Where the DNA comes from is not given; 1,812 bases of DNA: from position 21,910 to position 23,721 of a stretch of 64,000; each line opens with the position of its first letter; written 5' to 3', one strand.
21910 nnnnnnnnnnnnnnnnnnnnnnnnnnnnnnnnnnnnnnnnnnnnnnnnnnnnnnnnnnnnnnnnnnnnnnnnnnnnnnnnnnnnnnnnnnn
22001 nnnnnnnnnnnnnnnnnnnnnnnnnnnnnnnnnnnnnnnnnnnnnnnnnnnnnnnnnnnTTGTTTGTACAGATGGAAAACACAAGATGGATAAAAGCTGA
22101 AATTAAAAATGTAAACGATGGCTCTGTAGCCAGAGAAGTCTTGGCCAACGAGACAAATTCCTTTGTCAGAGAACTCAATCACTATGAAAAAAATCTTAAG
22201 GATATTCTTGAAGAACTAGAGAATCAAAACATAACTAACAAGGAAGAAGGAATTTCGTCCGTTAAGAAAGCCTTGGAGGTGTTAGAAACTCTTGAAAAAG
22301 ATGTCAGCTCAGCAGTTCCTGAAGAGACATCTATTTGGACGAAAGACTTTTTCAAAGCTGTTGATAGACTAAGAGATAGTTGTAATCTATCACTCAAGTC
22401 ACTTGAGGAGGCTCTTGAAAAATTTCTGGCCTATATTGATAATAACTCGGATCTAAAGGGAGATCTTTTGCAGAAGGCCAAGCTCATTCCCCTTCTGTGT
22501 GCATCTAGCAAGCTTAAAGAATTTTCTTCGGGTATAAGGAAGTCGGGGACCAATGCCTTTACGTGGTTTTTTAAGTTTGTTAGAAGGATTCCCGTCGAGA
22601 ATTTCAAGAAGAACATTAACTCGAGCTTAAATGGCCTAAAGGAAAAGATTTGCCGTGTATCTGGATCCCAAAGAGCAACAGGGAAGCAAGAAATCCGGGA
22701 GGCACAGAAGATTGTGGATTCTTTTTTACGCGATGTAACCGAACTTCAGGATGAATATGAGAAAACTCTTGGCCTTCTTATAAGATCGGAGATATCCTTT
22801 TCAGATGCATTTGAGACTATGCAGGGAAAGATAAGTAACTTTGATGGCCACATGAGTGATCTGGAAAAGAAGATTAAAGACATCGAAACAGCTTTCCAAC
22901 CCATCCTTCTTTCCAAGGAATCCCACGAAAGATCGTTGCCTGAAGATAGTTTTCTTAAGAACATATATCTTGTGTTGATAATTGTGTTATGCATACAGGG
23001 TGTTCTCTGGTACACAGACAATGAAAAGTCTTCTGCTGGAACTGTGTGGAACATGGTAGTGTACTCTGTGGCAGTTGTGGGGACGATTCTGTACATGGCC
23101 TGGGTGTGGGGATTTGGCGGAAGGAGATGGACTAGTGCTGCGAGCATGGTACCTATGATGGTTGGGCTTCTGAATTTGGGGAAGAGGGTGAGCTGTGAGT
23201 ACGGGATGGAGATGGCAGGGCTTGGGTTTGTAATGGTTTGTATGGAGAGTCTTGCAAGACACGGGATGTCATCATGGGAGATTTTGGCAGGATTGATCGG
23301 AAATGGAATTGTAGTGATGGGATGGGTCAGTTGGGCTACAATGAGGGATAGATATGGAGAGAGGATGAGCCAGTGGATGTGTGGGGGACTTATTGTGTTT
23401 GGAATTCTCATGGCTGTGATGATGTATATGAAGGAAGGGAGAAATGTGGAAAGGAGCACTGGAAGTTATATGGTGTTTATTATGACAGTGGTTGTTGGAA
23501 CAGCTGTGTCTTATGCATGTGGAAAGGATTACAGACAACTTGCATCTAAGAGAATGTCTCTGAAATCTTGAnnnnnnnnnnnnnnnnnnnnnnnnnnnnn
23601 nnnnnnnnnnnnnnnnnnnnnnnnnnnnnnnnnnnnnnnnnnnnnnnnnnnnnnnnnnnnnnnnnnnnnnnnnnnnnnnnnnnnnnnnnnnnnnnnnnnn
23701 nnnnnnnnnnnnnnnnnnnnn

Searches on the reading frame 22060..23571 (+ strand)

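Call 8: search_protein_families(library=pfam, proteins=[window:22060-23571:+], max_evalue=0.01)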
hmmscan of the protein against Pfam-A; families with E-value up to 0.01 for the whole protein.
window:22060-23571:+ (503 aa): 2 families
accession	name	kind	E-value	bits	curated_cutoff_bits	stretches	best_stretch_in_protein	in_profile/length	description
PF07937.16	DUF1686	-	1.1e-22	81.3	25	1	327-490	3-182/182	Protein of unknown function (DUF1686)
PF19658.4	DUF6161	-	0.0022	17.9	27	1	209-283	4-75/216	Family of unknown function (DUF6161)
